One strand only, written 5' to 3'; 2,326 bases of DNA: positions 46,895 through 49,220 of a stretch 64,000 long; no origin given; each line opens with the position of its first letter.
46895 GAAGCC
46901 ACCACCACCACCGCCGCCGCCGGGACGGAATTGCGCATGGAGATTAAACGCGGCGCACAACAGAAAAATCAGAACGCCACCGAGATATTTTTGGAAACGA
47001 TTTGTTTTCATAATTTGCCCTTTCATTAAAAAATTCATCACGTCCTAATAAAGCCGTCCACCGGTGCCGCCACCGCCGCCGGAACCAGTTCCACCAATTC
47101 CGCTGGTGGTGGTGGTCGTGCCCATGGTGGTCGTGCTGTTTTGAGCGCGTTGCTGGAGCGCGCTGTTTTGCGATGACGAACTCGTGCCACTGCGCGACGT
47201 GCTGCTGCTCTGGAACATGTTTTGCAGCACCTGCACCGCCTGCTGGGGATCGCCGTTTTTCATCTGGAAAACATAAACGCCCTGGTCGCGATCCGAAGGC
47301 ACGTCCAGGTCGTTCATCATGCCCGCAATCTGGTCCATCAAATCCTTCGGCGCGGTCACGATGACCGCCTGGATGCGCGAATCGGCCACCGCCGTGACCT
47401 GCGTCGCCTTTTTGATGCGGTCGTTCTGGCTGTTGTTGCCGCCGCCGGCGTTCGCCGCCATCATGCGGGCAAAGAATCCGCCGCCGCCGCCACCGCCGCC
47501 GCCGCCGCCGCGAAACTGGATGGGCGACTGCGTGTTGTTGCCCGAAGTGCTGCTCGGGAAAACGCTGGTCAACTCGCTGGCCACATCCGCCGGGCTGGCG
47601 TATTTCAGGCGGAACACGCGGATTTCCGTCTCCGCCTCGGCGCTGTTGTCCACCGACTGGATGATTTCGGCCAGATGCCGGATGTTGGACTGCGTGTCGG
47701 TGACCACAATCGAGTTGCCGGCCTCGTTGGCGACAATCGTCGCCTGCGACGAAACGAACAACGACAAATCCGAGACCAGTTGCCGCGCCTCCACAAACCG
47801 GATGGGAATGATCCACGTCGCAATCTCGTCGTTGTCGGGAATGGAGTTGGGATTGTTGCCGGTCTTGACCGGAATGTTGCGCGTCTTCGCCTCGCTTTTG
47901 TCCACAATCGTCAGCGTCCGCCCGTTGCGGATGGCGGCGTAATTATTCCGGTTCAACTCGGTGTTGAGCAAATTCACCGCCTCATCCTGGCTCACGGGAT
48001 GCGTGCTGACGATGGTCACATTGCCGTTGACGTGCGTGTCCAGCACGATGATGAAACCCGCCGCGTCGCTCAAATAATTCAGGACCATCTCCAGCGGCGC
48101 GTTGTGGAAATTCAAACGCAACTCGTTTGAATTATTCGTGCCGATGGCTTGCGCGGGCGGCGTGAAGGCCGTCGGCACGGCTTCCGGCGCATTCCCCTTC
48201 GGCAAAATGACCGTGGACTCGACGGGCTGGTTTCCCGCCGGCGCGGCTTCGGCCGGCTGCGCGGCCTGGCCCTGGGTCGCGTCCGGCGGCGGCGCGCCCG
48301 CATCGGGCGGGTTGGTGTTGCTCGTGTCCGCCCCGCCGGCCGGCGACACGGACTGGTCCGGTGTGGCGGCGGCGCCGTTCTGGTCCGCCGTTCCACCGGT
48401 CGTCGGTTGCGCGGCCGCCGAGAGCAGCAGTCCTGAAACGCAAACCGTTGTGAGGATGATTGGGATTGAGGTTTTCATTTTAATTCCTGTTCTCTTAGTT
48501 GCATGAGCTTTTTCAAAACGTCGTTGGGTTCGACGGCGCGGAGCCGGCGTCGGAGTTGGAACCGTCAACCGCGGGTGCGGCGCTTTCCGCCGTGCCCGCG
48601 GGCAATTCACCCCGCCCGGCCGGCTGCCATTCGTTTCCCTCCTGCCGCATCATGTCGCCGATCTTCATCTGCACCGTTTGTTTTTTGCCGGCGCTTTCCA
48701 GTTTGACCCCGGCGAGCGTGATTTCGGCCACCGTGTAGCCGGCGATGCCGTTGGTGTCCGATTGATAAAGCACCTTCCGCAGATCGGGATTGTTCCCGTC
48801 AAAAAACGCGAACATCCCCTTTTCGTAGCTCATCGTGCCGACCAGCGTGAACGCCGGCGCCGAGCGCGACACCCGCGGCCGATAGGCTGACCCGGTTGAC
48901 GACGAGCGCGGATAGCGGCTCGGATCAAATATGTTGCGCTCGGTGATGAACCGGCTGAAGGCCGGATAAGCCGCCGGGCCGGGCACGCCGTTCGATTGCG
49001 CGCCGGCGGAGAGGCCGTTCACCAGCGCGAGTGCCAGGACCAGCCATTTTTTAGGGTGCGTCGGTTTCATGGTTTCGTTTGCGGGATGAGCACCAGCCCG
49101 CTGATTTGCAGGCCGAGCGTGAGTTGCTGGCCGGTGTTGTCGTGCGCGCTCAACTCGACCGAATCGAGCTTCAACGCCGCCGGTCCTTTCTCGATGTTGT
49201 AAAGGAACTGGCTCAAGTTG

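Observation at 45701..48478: Secretin encoded as two separate secreted proteins with glycine-rich ends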

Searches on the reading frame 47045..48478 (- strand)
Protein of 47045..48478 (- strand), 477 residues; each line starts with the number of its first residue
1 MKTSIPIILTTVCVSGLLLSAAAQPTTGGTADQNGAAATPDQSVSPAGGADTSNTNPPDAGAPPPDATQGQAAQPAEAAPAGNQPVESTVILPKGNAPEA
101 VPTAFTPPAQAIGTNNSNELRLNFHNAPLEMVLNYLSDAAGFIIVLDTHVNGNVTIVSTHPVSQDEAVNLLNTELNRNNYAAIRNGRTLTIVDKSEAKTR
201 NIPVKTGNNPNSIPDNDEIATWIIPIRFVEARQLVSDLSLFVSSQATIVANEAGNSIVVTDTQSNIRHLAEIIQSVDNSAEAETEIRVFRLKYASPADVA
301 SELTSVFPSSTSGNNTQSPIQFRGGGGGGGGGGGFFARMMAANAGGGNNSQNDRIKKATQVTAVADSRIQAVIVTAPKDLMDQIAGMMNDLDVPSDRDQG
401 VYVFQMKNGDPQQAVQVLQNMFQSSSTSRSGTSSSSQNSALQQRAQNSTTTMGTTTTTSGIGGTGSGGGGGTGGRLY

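Call 3: search_protein_families(library=pfam, proteins=[window:47045-48478:-], max_evalue=0.1)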
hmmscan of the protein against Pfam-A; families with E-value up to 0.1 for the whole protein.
window:47045-48478:- (477 aa): 4 families
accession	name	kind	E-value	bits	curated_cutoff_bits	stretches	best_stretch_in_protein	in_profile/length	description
PF03958.22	Secretin_N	-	8e-25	87.3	28.2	2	287-396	2-68/69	Bacterial type II/III secretion system short domain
PF21305.2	type_II_gspD_N0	-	1.4e-12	47.7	27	1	122-186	1-65/71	GspD-like, N0 domain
PF00675.25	Peptidase_M16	-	0.02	15.2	22.3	1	387-445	60-117/149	Insulinase (Peptidase family M16)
PF07172.16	GRP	-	0.046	14.8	30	0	321-347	58-85/90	Glycine rich protein family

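Call 30: find_homologous_proteins(query=window:47045-48478:-)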
Query window:47045-48478:- (477 aa): 2197 proteins with E <= 0.001 among 8000 candidates; the best 120 are listed.
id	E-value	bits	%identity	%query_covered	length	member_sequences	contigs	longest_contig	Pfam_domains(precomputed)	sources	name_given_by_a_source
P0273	0.0e+0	1019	100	100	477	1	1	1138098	PF21305.3,PF03958.23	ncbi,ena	-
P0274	3.0e-259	879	89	94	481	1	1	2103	PF21305.3,PF03958.23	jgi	-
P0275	1.9e-255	866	87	93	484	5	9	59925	PF21305.3,PF03958.23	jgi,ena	jgi:general secretion pathway protein D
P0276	6.8e-253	858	89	94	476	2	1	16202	PF21305.3,PF03958.23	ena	-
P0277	2.5e-252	856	86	93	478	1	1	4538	PF21305.3,PF03958.23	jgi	-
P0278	2.5e-250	849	86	94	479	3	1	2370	PF21305.3,PF03958.23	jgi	-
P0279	3.6e-250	849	89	94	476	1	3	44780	PF21305.3,PF03958.23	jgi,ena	jgi:type II secretory pathway component GspD/PulD (secretin)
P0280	4.6e-250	848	88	94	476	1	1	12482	PF21305.3,PF03958.23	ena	-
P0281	5.0e-248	842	86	94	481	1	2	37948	PF21305.3,PF03958.23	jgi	jgi:type II secretory pathway component GspD/PulD (secretin)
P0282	3.0e-245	833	85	94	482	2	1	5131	PF21305.3,PF03958.23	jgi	jgi:general secretion pathway protein D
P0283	8.5e-245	831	84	94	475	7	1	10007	PF21305.3,PF03958.23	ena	-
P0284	8.2e-242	821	86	94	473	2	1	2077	PF21305.3,PF03958.23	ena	-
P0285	6.7e-237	805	85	94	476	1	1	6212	PF21305.3,PF03958.23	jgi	jgi:general secretion pathway protein D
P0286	3.4e-235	799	82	94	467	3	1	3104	PF21305.3,PF03958.23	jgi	jgi:general secretion pathway protein D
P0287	1.5e-234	797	81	94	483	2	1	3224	PF21305.3,PF03958.23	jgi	-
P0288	3.4e-231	786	82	94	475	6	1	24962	PF21305.3,PF03958.23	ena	-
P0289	2.0e-230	784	81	94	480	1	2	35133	PF21305.3,PF03958.23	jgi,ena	-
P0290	2.2e-230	784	81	94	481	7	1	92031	PF21305.3,PF03958.23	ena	-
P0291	3.1e-229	780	80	95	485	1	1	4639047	PF21305.3,PF03958.23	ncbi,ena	-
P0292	2.2e-228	777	79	95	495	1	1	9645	PF21305.3,PF03958.23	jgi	jgi:general secretion pathway protein D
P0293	2.6e-227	773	80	94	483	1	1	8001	PF21305.3,PF03958.23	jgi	jgi:general secretion pathway protein D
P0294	4.0e-226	770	80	94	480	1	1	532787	PF21305.3,PF03958.23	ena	-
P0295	3.0e-225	767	77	94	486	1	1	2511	PF21305.3,PF03958.23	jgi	jgi:general secretion pathway protein D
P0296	4.3e-224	763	81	94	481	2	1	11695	PF21305.3,PF03958.23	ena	-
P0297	4.2e-223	760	78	94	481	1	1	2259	PF21305.3,PF03958.23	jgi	jgi:general secretion pathway protein D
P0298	6.5e-222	756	76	94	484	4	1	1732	PF21305.3,PF03958.23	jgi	jgi:type II secretory pathway component GspD/PulD (secretin)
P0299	2.9e-217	740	77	94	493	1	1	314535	PF21305.3,PF03958.23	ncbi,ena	-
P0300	1.8e-215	734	76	94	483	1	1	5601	PF21305.3,PF03958.23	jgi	jgi:general secretion pathway protein D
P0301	2.9e-215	734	79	94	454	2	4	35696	PF21305.3,PF03958.23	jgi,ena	jgi:type II secretory pathway component GspD/PulD (secretin)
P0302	1.1e-214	732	91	76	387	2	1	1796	PF21305.3,PF03958.23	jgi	jgi:general secretion pathway protein D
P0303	1.1e-213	729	89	75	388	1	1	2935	PF21305.3,PF03958.23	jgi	jgi:general secretion pathway protein D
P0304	2.1e-213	728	78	94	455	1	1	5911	PF21305.3,PF03958.23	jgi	jgi:type II secretory pathway component GspD/PulD (secretin)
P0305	6.4e-213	726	75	94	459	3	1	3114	PF21305.3,PF03958.23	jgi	jgi:type II secretory pathway component GspD/PulD (secretin)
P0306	7.7e-213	726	78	94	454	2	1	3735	PF21305.3,PF03958.23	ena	-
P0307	9.4e-213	725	77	94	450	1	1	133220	PF21305.3,PF03958.23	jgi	jgi:type II secretory pathway component GspD/PulD (secretin)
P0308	2.1e-212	724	85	78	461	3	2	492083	PF21305.3,PF03958.23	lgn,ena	-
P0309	2.6e-211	721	76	94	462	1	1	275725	PF21305.3,PF03958.23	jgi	jgi:general secretion pathway protein D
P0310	9.1e-211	719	76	94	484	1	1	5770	PF21305.3,PF03958.23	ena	-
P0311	2.6e-210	717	76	92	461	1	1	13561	PF21305.3,PF03958.23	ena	-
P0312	3.6e-210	717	75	94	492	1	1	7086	PF21305.3,PF03958.23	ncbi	-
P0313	4.4e-210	717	75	94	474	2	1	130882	PF21305.3,PF03958.23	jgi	jgi:general secretion pathway protein D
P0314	7.1e-210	716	77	91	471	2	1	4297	PF21305.3,PF03958.23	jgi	jgi:type II secretory pathway component GspD/PulD (secretin)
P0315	8.7e-210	716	74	94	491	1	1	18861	PF21305.3,PF03958.23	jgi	jgi:type II secretory pathway component GspD/PulD (secretin)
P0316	1.9e-209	715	74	94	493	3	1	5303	PF21305.3,PF03958.23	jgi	jgi:type II secretory pathway component GspD/PulD (secretin)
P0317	2.7e-209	714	74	94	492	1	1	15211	PF21305.3,PF03958.23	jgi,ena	jgi:type II secretory pathway component GspD/PulD (secretin)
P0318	5.7e-209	713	86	78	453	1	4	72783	PF21305.3,PF03958.23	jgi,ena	jgi:type II secretory pathway component GspD/PulD (secretin)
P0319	7.1e-209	713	75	94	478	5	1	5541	PF21305.3,PF03958.23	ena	-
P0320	1.3e-208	712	74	94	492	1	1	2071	PF21305.3,PF03958.23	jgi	jgi:type II secretory pathway component GspD/PulD (secretin)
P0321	3.0e-208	711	75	94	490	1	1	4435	PF21305.3,PF03958.23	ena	-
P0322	5.9e-208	710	82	79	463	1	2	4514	PF21305.3,PF03958.23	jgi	jgi:type II secretory pathway component GspD/PulD (secretin)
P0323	1.4e-207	708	73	94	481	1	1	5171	PF21305.3,PF03958.23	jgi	jgi:type II secretory pathway component GspD/PulD (secretin)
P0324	2.1e-207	708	77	97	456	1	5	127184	PF21305.3,PF03958.23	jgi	-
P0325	3.1e-207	707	73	94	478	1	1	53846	PF21305.3,PF03958.23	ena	-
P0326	6.0e-207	706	74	94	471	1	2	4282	PF21305.3,PF03958.23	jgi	jgi:type II secretory pathway component GspD/PulD (secretin)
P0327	1.5e-206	705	82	77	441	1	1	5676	PF21305.3,PF03958.23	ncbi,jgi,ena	jgi:general secretion pathway protein D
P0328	4.2e-206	704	88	72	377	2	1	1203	PF21305.3,PF03958.23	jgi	-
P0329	1.1e-205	702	73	94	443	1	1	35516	PF21305.3,PF03958.23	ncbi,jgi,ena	jgi:general secretion pathway protein D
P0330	2.2e-205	701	73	94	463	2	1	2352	PF21305.3,PF03958.23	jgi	jgi:type II secretory pathway component GspD/PulD (secretin)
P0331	2.3e-205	701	73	94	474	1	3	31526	PF21305.3,PF03958.23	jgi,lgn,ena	-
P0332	3.5e-205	701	73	91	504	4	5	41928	PF21305.3,PF03958.23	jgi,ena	jgi:type II secretory pathway component GspD/PulD (secretin)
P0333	4.3e-205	700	73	94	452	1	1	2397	PF21305.3,PF03958.23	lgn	-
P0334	5.7e-205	700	75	92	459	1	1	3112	PF21305.3,PF03958.23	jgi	jgi:general secretion pathway protein D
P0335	7.4e-205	699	73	94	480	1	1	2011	PF21305.3,PF03958.23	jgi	jgi:type II secretory pathway component GspD/PulD (secretin)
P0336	9.6e-205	699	75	88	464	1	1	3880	PF21305.3,PF03958.23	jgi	jgi:type II secretory pathway component GspD/PulD (secretin)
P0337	3.1e-204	697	70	94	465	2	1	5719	PF21305.3,PF03958.23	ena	-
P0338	1.2e-203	695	74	94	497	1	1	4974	PF21305.3,PF03958.23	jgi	jgi:type II secretory pathway component GspD/PulD (secretin)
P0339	1.7e-203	695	75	95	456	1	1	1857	PF21305.3,PF03958.23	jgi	jgi:general secretion pathway protein D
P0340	6.6e-203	693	73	94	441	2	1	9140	PF21305.3,PF03958.23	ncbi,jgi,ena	jgi:general secretion pathway protein D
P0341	2.3e-202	691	72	94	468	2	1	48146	PF21305.3,PF03958.23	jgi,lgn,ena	-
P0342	2.5e-202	691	80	82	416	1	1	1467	PF21305.3,PF03958.23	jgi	jgi:general secretion pathway protein D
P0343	2.5e-202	691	74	94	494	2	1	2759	PF21305.3,PF03958.23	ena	-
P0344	7.6e-202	690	72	94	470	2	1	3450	PF21305.3,PF03958.23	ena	-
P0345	4.7e-201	687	74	90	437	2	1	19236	PF21305.3,PF03958.23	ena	-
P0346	5.4e-201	687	73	94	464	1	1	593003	PF21305.3,PF03958.23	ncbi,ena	-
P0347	7.6e-201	686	74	95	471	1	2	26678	PF21305.3,PF03958.23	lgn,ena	-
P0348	3.1e-200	684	71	94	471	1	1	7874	PF21305.3,PF03958.23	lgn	-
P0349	1.1e-199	682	72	95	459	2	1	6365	PF21305.3,PF03958.23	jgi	jgi:type II secretory pathway component GspD/PulD (secretin)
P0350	1.7e-199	682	71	94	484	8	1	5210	PF21305.3,PF03958.23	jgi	-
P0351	4.4e-199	680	73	94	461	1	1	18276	PF21305.3,PF03958.23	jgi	jgi:general secretion pathway protein D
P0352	5.9e-199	680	70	99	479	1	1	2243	PF21305.3,PF03958.23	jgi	jgi:type II secretory pathway component GspD/PulD (secretin)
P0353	6.5e-199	680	73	100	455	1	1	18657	PF21305.3,PF03958.23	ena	-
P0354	2.0e-198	678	72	85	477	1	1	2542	PF21305.3,PF03958.23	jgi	jgi:type II secretory pathway component GspD/PulD (secretin)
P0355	2.6e-198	678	71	94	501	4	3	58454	PF21305.3,PF03958.23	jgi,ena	jgi:hypothetical protein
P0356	5.5e-198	677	72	94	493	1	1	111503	PF21305.3,PF03958.23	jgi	jgi:general secretion pathway protein D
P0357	5.9e-198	677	72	94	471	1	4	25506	PF21305.3,PF03958.23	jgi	jgi:type II secretory pathway component GspD/PulD (secretin)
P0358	6.4e-198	677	72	94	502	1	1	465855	PF21305.3,PF03958.23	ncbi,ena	-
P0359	8.9e-198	676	72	94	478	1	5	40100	PF21305.3,PF03958.23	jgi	jgi:general secretion pathway protein D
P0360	1.1e-197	676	72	94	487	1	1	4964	PF21305.3,PF03958.23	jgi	jgi:type II secretory pathway component GspD/PulD (secretin)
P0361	1.0e-196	673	71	94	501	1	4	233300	PF21305.3,PF03958.23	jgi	jgi:hypothetical protein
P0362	1.5e-196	672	70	94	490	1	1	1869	PF21305.3,PF03958.23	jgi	jgi:type II secretory pathway component GspD/PulD (secretin)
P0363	2.1e-196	672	69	94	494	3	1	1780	PF21305.3,PF03958.23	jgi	-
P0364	2.2e-196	672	72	90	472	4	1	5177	PF21305.3,PF03958.23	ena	-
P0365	4.3e-196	671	72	94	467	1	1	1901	PF21305.3,PF03958.23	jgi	jgi:type II secretory pathway component GspD/PulD (secretin)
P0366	4.3e-196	671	71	94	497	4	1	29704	PF21305.3,PF03958.23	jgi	jgi:general secretion pathway protein D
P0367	6.4e-196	670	73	94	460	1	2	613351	PF21305.3,PF03958.23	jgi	jgi:type II secretory pathway component GspD/PulD (secretin)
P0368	8.3e-196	670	72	90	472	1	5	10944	PF21305.3,PF03958.23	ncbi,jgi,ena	-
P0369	8.8e-196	670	69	94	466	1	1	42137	PF21305.3,PF03958.23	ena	-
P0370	8.8e-196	670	72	94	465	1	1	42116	PF21305.3,PF03958.23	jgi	jgi:type II secretory pathway component GspD/PulD (secretin)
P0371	1.2e-195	669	72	94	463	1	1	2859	PF21305.3,PF03958.23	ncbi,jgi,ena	jgi:general secretion pathway protein D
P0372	1.3e-195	669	73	94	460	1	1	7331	PF21305.3,PF03958.23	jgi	jgi:type II secretory pathway component GspD/PulD (secretin)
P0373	1.7e-195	669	67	94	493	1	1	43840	PF21305.3,PF03958.23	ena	-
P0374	2.1e-195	668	73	94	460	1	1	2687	PF21305.3,PF03958.23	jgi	jgi:type II secretory pathway component GspD/PulD (secretin)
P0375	3.4e-195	668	70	94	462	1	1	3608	PF21305.3,PF03958.23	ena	-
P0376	9.1e-195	666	73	94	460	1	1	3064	PF21305.3,PF03958.23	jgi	jgi:type II secretory pathway component GspD/PulD (secretin)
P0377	2.3e-194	665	70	94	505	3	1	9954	PF21305.3,PF03958.23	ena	-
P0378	2.0e-193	662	69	94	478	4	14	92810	PF21305.3,PF03958.23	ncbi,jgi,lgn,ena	jgi:type II secretory pathway component GspD/PulD (secretin)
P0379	2.4e-193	662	69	94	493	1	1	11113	PF21305.3,PF03958.23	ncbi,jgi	ncbi:MAG: secretin N-terminal domain-containing protein [Verrucomicrobiota bacterium]|jgi:general se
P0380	6.8e-193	660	71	94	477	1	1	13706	PF21305.3,PF03958.23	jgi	jgi:type II secretory pathway component GspD/PulD (secretin)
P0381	6.9e-193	660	70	94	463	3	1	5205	PF21305.3,PF03958.23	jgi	jgi:type II secretory pathway component GspD/PulD (secretin)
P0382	1.8e-192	659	71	94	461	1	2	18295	PF21305.3,PF03958.23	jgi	jgi:type II secretory pathway component GspD/PulD (secretin)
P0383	8.8e-191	653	70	95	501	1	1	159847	PF21305.3,PF03958.23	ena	-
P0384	2.7e-190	651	66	94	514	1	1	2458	PF21305.3,PF03958.23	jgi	jgi:general secretion pathway protein D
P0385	3.5e-190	651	67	98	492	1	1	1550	PF21305.3,PF03958.23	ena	-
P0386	5.9e-190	650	66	94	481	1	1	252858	PF21305.3,PF03958.23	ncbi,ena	-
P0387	1.2e-189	649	67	94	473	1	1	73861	PF21305.3,PF03958.23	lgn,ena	-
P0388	4.8e-189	647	70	95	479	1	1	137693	PF21305.3,PF03958.23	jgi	jgi:type II secretory pathway component GspD/PulD (secretin)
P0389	9.5e-189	646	68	94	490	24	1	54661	PF21305.3,PF03958.23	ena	-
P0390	1.6e-188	646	69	94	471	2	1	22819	PF21305.3,PF03958.23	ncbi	-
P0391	3.1e-188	645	69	94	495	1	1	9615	PF21305.3,PF03958.23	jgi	jgi:type II secretory pathway component GspD/PulD (secretin)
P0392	3.5e-188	645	65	94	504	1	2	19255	PF21305.3,PF03958.23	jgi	-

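Call 37: search_protein_families(library=ncbifam, proteins=[window:47045-48478:-], max_evalue=0.01)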
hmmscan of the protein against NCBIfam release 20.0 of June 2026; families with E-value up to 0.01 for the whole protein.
window:47045-48478:- (477 aa): 4 families
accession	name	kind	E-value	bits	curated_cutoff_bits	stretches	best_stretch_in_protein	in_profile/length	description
TIGR02517.1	type_II_gspD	equivalog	4e-55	187.4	351.35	1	122-457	1-292/600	type II secretion system secretin GspD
TIGR02515.1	IV_pilus_PilQ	subfamily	2.5e-12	46.6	284.35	1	119-280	3-169/428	type IV pilus secretin PilQ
NF010083.0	PRK13568.1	equivalog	1.2e-08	34.2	554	1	114-278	22-184/419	DNA uptake porin HofQ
TIGR02516.1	type_III_yscC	equivalog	4.2e-08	32.2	238.45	1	213-300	69-162/463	type III secretion system outer membrane ring subunit SctC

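Call 44: list_cluster_members(proteins=[P0273, P0176, P0167, P0153, P0169, P0140, P0147, P0186, P0020, P0104])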
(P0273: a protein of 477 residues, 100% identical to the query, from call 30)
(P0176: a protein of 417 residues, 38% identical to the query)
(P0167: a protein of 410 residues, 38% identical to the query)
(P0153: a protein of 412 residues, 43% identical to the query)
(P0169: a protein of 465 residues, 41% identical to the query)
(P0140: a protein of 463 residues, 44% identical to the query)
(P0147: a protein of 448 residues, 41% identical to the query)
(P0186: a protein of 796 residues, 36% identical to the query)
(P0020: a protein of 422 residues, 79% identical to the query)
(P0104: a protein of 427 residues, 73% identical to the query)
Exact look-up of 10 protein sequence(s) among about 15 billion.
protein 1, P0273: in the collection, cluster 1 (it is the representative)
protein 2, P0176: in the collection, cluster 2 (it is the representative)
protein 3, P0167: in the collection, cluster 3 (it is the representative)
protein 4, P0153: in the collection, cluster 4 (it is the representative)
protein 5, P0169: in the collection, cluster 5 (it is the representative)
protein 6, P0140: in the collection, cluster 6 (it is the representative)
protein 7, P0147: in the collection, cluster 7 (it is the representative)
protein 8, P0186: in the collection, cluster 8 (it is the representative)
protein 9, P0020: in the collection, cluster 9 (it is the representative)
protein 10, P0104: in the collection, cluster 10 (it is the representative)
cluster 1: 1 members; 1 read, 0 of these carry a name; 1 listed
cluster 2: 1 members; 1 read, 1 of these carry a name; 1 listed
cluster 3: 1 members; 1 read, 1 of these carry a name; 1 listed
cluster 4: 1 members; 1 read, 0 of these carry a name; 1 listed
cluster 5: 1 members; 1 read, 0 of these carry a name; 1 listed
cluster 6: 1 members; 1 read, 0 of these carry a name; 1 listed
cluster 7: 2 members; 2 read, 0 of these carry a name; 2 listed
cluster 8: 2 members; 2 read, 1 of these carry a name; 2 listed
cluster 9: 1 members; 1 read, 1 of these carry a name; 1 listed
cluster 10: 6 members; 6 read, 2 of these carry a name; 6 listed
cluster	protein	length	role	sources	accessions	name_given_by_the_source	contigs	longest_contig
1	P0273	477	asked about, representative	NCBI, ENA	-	-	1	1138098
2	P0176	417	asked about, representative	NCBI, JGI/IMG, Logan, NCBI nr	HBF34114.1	TPA: hypothetical protein DDW35_06085 [Candidatus Sumerlaeota bacterium] | general secretion pathway protein D | hypothetical protein [Candidatus Sumerlaeota bacterium]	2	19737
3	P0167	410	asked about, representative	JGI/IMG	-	general secretion pathway protein D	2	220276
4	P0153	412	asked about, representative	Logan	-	-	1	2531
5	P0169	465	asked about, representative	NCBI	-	-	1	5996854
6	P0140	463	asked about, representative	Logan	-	-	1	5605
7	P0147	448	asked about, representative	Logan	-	-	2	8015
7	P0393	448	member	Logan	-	-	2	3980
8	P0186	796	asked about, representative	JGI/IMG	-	general secretion pathway protein D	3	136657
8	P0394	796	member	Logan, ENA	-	-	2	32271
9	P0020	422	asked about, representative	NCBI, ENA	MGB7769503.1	MAG: hypothetical protein WBN22_11705 [Verrucomicrobiia bacterium]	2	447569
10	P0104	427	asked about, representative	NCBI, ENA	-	-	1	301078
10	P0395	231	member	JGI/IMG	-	general secretion pathway protein D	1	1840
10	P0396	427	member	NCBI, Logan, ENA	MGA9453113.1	MAG: hypothetical protein WBW41_17420 [Verrucomicrobiia bacterium]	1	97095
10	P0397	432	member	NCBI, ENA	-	-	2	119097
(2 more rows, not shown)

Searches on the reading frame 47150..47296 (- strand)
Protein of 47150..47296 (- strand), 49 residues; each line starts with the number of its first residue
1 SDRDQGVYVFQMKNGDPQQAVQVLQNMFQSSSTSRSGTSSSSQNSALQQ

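Call 14: search_protein_families(library=pfam, proteins=[window:47150-47296:-], max_evalue=10)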
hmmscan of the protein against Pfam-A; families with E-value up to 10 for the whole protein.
seq(49 aa): 2 families
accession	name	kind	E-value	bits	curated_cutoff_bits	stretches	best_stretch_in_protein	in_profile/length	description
PF00675.25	Peptidase_M16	-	0.0076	16.6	22.3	1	1-40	68-107/149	Insulinase (Peptidase family M16)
PF03958.22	Secretin_N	-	0.012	16.2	28.2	1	8-35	2-26/69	Bacterial type II/III secretion system short domain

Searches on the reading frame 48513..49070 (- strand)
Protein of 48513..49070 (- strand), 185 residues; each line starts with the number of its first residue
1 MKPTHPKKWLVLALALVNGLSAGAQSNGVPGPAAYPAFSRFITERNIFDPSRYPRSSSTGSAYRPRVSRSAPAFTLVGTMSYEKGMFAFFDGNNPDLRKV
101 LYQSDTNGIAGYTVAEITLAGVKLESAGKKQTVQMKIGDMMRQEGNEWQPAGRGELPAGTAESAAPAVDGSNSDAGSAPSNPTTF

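Call 37: search_protein_families(library=ncbifam, proteins=[window:48513-49070:-], max_evalue=0.01)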
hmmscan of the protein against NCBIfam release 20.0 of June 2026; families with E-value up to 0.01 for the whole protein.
window:48513-49070:- (185 aa): 1 family
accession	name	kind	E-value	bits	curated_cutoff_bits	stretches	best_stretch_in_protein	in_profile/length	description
NF041515.1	GspC_delta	equivalog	0.0016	18.2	150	1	37-150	57-178/311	type II secretion system protein GspC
